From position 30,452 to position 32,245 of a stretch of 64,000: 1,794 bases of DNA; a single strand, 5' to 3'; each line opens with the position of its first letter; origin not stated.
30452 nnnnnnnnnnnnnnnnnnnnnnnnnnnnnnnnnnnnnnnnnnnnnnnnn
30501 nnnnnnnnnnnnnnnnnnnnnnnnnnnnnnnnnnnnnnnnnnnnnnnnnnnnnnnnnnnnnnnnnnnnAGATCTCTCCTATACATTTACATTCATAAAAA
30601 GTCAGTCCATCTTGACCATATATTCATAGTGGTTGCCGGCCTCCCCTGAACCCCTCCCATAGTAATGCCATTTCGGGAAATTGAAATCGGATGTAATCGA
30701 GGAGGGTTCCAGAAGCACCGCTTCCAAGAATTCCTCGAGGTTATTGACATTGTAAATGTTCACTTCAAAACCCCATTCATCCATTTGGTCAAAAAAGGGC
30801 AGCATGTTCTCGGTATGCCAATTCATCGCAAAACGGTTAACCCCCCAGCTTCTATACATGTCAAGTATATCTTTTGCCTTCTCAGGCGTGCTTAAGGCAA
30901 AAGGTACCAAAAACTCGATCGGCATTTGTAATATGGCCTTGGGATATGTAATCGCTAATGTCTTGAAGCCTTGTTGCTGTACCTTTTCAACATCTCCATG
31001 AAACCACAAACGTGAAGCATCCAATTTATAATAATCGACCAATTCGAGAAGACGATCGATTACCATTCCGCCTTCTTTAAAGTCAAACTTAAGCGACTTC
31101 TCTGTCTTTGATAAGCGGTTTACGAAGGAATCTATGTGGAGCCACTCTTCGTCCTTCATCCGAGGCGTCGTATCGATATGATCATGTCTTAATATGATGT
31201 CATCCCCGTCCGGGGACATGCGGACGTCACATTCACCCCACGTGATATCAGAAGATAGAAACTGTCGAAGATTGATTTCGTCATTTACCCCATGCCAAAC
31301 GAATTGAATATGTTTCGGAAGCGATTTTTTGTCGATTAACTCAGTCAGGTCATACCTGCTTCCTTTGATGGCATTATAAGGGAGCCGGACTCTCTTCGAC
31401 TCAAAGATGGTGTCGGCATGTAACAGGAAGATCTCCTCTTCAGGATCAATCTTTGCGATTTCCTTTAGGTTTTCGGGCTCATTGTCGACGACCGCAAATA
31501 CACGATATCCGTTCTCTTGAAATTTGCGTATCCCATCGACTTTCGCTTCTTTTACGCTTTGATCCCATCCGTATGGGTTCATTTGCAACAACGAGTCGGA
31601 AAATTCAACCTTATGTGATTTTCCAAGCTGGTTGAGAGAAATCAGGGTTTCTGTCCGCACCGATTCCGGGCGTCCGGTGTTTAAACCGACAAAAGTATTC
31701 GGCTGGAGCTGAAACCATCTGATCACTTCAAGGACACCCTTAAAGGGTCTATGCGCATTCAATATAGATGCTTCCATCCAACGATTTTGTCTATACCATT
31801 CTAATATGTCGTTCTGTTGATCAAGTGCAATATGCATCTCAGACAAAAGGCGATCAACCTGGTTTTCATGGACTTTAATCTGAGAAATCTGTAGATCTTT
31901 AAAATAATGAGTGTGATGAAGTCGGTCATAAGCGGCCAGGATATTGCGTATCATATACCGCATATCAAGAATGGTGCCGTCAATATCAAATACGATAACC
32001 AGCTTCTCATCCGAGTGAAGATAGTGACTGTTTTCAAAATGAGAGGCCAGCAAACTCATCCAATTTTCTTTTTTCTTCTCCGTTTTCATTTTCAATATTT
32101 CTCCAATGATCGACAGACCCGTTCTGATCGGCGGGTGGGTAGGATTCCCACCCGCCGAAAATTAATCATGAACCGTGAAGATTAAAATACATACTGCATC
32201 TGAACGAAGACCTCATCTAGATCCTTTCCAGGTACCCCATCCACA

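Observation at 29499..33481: Pho-box-driven operon linking an OprP-like porin and a HAD/phosphodiesterase-like fusion to an aquaporin-ArsC arsenate detoxification pair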

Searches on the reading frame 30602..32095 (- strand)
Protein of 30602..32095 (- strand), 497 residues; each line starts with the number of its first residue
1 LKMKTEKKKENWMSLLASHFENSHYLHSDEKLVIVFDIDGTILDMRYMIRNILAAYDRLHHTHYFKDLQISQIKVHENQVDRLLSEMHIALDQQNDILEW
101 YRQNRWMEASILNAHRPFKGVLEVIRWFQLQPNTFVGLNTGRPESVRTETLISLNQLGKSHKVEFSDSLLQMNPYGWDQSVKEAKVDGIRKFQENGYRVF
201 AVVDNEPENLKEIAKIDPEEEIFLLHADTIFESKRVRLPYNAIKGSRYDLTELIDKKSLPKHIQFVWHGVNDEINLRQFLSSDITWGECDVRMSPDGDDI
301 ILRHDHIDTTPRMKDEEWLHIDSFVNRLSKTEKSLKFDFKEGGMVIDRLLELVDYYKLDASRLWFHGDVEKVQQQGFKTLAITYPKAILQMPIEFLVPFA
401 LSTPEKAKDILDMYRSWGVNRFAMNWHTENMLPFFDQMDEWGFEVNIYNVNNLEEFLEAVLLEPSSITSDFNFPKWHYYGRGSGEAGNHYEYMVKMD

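Call 7: search_protein_families(library=pfam, proteins=[window:30602-32095:-], max_evalue=0.01)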
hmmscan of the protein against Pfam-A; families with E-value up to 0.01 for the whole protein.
window:30602-32095:- (497 aa): 3 families
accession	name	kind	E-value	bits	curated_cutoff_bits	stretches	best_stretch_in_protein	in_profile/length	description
PF03767.20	Acid_phosphat_B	-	3e-07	30.6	27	0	101-212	105-211/230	HAD superfamily, subfamily IIIB (Acid phosphatase)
PF00702.32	Hydrolase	-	0.00018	22.4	26.4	1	33-155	3-136/191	haloacid dehalogenase-like hydrolase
PF13419.12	HAD_2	-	0.0011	19.6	23.8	1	34-129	1-92/178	Haloacid dehalogenase-like hydrolase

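Call 8: search_protein_families(library=ncbifam, proteins=[window:30602-32095:-], max_evalue=0.01)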
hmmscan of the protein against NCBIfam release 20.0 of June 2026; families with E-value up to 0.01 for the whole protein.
window:30602-32095:- (497 aa): 0 families

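Call 11: find_homologous_proteins(query=window:30602-32095:-, max_evalue=0.001)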
Query window:30602-32095:- (497 aa): 1516 proteins with E <= 0.001 among 8000 candidates; the best 120 are listed.
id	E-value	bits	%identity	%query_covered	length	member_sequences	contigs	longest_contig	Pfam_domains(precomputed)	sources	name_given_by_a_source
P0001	0.0e+0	1147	100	100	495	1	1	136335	PF03767.21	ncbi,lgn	-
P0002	7.5e-227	772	67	98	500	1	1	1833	PF03767.21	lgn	-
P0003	9.9e-214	729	63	97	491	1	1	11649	PF03767.21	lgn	-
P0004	2.3e-212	724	61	98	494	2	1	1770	-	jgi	-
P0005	7.5e-212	722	61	98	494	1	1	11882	PF03767.21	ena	-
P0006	9.5e-212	722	61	98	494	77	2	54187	PF03767.21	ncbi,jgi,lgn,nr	ncbi:MAG: HAD family hydrolase [Candidatus Aminicenantes bacterium]|nr:MAG: HAD family hydrolase [Ca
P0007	1.4e-211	721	61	98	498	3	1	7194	-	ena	-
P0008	1.7e-211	721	61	98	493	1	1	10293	PF03767.21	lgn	-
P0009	1.1e-210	719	61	98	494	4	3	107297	-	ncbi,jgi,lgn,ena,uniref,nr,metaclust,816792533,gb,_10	ncbi:hypothetical protein LCGC14_0447460 [marine sediment metagenome]|uniref:Uncharacterized protein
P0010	1.2e-210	718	60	98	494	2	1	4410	PF03767.21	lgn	-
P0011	2.6e-210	717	61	97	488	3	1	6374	PF03767.21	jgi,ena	-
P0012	1.1e-209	715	61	98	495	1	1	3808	-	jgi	jgi:hypothetical protein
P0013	1.7e-209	715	61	98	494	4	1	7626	-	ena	-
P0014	1.1e-208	712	61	98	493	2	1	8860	-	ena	-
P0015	1.5e-208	711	60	98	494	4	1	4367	PF03767.21,PF00702.33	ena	-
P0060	1.2e-200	685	58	98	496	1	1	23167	PF10223.16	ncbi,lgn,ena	-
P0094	1.0e-194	666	59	97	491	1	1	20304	PF03767.21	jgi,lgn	-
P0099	9.1e-193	659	56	98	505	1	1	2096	PF03767.21,PF10223.16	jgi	jgi:hypothetical protein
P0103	1.7e-191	655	55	98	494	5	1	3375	PF03767.21,PF10223.16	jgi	-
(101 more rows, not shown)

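Call 13: find_encoding_contigs(protein=P0001, flank=10000, max_places=3)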
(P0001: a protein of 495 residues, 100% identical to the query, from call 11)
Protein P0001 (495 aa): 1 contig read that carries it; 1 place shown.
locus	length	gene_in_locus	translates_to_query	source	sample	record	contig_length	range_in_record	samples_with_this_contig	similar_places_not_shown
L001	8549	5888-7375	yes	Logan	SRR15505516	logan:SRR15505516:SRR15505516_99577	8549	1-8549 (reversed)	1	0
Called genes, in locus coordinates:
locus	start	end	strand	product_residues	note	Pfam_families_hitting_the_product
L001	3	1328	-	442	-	?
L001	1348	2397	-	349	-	PF12849:PBP_like_2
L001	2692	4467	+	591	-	PF16736:sCache_like (faint), PF00672:HAMP, PF00989:PAS (weak), PF08448:PAS_4 (weak), PF00512:HisKA, PF02518:HATPase_c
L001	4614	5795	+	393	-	PF07396:Porin_O_P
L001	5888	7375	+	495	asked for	PF03767:Acid_phosphat_B (faint)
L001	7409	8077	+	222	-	PF00230:MIP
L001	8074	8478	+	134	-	PF01451:LMWPc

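Call 16: find_related_loci(query=A1, collection=genome_contigs, flank=10000)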
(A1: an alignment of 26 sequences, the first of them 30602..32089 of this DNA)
Query A1 (495 aa) in genome_contigs; peptide patterns used: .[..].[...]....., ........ (x = any residue, [..] = any of these).
600 stretches matched a pattern (row limit reached: there are more); 122 encode a relative of the query (tblastn E <= 1e-3); the best 80 are kept; 80 distinct loci.
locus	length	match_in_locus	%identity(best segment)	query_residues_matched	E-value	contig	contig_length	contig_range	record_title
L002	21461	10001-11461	61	7-493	0e+0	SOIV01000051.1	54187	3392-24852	MAG: Candidatus Aminicenantes bacterium isolate E29_bin47 NODE_37_length_54187_cov_87.840519, whole genome shotgun seque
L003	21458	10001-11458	61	7-492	0e+0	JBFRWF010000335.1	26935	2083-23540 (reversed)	MAG: Xenococcaceae cyanobacterium isolate 08_in_wi_poop_bin.1 08InWiPooB1_c_000002090112, whole genome shotgun sequence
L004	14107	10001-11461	59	7-493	0e+0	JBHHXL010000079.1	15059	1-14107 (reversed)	MAG: Anaerolineae bacterium isolate D_1_bin.6 NODE_1419_length_15059_cov_33.871634, whole genome shotgun sequence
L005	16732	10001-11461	59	7-493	0e+0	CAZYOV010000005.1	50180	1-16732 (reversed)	MAG TPA_asm: uncultured Dehalococcoidia bacterium isolate binchicken_co85_35 genome assembly, contig: NODE_409_length_50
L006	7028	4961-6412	58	7-490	0e+0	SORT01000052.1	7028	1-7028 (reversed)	Candidatus Marinimicrobia bacterium MT.SAG.3 2547281370_52_len_7028_cov_4_07242_ID_2623520_52, whole genome shotgun sequ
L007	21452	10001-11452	59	6-489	0e+0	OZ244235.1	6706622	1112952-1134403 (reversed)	MAG: Candidatus Latescibacterota bacterium isolate e5868d62-61ad-4724-99e8-9c09e4b40cf9 genome assembly, chromosome: 1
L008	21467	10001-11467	58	5-493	0e+0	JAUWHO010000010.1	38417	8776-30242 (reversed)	MAG: Candidatus Zixiibacteriota bacterium isolate CSMAG_2270 CSMAG_2270_k141_685676_length_38417_cov_9.9948, whole genom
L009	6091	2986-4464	56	1-492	0e+0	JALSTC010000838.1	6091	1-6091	MAG: Ardenticatenia bacterium isolate 356-308_metabat2_scaf2bin.086 356-308_scaffold_9677_c1, whole genome shotgun seque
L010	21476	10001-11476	59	3-494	0e+0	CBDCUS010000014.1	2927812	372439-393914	MAG: Candidatus Scalinduaceae bacterium isolate 06c2e644-e4ca-4b95-b966-bf5aaa188cb2 genome assembly, contig: contig_14,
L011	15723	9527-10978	55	9-492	0e+0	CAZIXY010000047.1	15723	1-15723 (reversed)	MAG TPA_asm: uncultured Desulfobacteraceae bacterium isolate binchicken_co256_358 genome assembly, contig: NODE_8609_len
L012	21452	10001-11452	53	10-492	0e+0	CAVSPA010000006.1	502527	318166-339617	MAG: uncultured delta proteobacterium isolate MFD01476.bin.2.167 genome assembly, contig: contig_17381, whole genome sho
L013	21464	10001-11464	51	6-493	5e-179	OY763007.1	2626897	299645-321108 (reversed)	MAG: Nitrospirales bacterium isolate d9641d0a-9015-4cc2-bf8e-6a264f466c72 genome assembly, chromosome: 1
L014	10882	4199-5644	53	9-490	7e-178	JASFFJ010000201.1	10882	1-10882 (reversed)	MAG: Desulfobacterales bacterium isolate D0606S02metaG_Bin_280 D0606S02metaG_FD_scaffold_1449_c1, whole genome shotgun s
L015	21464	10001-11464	50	7-493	8e-170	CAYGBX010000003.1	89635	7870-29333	MAG TPA_asm: uncultured Anaerolineales bacterium isolate ERP108616_co2_548 genome assembly, contig: NODE_169_length_8963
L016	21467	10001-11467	49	2-490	8e-170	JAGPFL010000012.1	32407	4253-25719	MAG: Syntrophobacterales bacterium isolate Gw_SlDig_bin_168 Gw_SlDig_2009_length_32407_cov_5.584572, whole genome shotgu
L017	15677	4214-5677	50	7-493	4e-168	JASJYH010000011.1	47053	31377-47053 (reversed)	MAG: Anaerolineae bacterium isolate MT_MAG13 NODE_11_length_47053_cov_3.892860, whole genome shotgun sequence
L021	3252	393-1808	49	9-480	1e-173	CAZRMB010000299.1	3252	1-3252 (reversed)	MAG TPA_asm: uncultured Syntrophomonas sp. isolate SRP089250_co1_22 genome assembly, contig: NODE_63521_length_3252_cov_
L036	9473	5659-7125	46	9-492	4e-155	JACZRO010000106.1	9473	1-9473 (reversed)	MAG: Chloroflexota bacterium isolate B102T1L10 B102T1L10_NODE12216, whole genome shotgun sequence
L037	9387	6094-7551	47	3-490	1e-154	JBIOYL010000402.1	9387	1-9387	MAG: Actinomycetes bacterium isolate MAG031 k127_583703, whole genome shotgun sequence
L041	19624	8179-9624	47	9-490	8e-153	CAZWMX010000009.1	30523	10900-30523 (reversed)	MAG TPA_asm: uncultured Acidimicrobiaceae bacterium isolate binchicken_co159_48 genome assembly, contig: NODE_393_length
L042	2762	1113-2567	46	2-493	2e-161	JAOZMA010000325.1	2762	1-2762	MAG: Acidimicrobiia bacterium isolate GMC2.metabat2.12 GMC2_11233_length_2762_cov_6.096786, whole genome shotgun sequenc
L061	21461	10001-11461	58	7-493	0e+0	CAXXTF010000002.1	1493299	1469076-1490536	MAG: Dehalococcoidia bacterium isolate b426fa95-c85f-4e70-a700-4121ed63f50a genome assembly, contig: contig_2, whole gen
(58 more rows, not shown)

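Call 22: predict_structure(alignment_id=A1)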
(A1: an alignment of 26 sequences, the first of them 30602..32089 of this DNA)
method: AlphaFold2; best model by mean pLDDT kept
length: 495 residues; sequences in the alignment: 26
mean_pLDDT: 88.9   pTM: 0.87
mean pLDDT of the five models: 88.9, 87.5, 86.3, 86.1, 80.0
residues with pLDDT >= 90: 338; 70-90: 118; 50-70: 22; < 50: 17
segments of 3 or more residues with pLDDT < 50: 1-6, 491-495
pLDDT, mean of each block of 10 residues (from residue 1): 53 95 95 95 93 96 93 89 93 96 87 91 96 96 92 89 96 91 97 98 93 93 80 73 90 90 90 86 93 87 76 78 91 93 91 94 94 95 97 89 95 98 92 93 93 94 89 71 50 40
secondary structure, 60 per line:
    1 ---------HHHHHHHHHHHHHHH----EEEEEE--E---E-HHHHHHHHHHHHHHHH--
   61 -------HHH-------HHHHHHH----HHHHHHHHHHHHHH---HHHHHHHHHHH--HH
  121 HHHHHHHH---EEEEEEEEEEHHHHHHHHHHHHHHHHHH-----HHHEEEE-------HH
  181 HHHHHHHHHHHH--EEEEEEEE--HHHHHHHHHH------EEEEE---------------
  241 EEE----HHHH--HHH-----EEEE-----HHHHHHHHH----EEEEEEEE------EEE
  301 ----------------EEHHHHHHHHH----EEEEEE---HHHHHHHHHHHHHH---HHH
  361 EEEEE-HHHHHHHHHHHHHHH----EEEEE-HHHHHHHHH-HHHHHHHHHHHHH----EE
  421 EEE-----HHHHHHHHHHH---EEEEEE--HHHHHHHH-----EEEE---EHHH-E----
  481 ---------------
elements in order: H10-24 E29-34 H43-58 H78-84 H89-102 H106-116 H119-128 E132-141 H142-159 E168-171 H179-192 E195-202 H205-214 E221-225 E241-243 H248-251 E262-265 H271-279 E284-291 E298-300 H319-327 E332-337 H341-354 E361-365 H367-381 E386-390 H392-400 H402-414 E419-423 H429-439 E443-448 H451-458 E464-467

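Call 25: fold_search(model_id=the predicted structure, library=pdb)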
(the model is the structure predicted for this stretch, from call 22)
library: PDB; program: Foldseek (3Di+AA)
matches with E <= 10: 1462; with E <= 0.001: 53
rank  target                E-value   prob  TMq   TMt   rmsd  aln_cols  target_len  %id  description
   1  2pz0_A                6.6e-07  1.00  0.33  0.64   4.1       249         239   11  Crystal structure of Glycerophosphodiester Phosphodiesterase (GDPD) from T. tengcongensis (released 2008-04-01)
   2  2pz0_B                6.9e-07  1.00  0.33  0.62   4.2       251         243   10  Crystal structure of Glycerophosphodiester Phosphodiesterase (GDPD) from T. tengcongensis (released 2008-04-01)
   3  9f5m_AAA              1.2e-06  1.00  0.34  0.68   3.7       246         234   14  Structure of the C-terminal domain of bacteriophage K gp155, native (released 2025-04-09)
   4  3ks6_B                2.3e-06  1.00  0.32  0.59   4.6       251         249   10  Crystal structure of Putative glycerophosphoryl diester phosphodiesterase (17743486) from AGROBACTERIUM TUMEFACIENS st (released 2009-12-08)
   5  7ww4                  3.0e-06  1.00  0.32  0.33   4.4       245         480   13  Crystal structure of multidomain beta-1,3(4)-glucanase (released 2023-02-15)
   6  1zcc_D                3.0e-06  1.00  0.29  0.55   5.6       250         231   14  Crystal structure of glycerophosphodiester phosphodiesterase from Agrobacterium tumefaciens str.C58 (released 2005-05-03)
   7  3ks5_A                3.1e-06  1.00  0.33  0.63   3.9       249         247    9  Crystal structure of Putative glycerophosphoryl diester phosphodiesterase (17743486) from AGROBACTERIUM TUMEFACIENS st (released 2009-12-08)
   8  3ks5_B                3.1e-06  1.00  0.33  0.62   4.1       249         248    9  Crystal structure of Putative glycerophosphoryl diester phosphodiesterase (17743486) from AGROBACTERIUM TUMEFACIENS st (released 2009-12-08)
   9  3ks6_C                3.7e-06  1.00  0.32  0.59   4.7       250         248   10  Crystal structure of Putative glycerophosphoryl diester phosphodiesterase (17743486) from AGROBACTERIUM TUMEFACIENS st (released 2009-12-08)
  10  3ch0                  4.1e-06  1.00  0.34  0.58   4.3       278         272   13  Crystal structure of glycerophosphoryl diester phosphodiesterase (YP_677622.1) from Cytophaga hutchinsonii ATCC 33406 at (released 2008-03-18)
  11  4r7o_E                4.3e-06  1.00  0.33  0.57   4.9       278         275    9  Crystal Structure of Putative Glycerophosphoryl Diester Phosphodiesterasefrom Bacillus anthraci (released 2014-09-10)
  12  7wwc_A                4.5e-06  1.00  0.32  0.33   4.2       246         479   13  Crystal structure of beta-1,3(4)-glucanase with Laminaritriose (released 2023-02-15)
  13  3ks6_D                5.0e-06  1.00  0.35  0.66   3.5       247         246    9  Crystal structure of Putative glycerophosphoryl diester phosphodiesterase (17743486) from AGROBACTERIUM TUMEFACIENS st (released 2009-12-08)
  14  3ks6_A                5.6e-06  1.00  0.32  0.59   4.6       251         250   10  Crystal structure of Putative glycerophosphoryl diester phosphodiesterase (17743486) from AGROBACTERIUM TUMEFACIENS st (released 2009-12-08)
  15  1zcc_E                5.6e-06  1.00  0.29  0.54   5.4       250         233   13  Crystal structure of glycerophosphodiester phosphodiesterase from Agrobacterium tumefaciens str.C58 (released 2005-05-03)
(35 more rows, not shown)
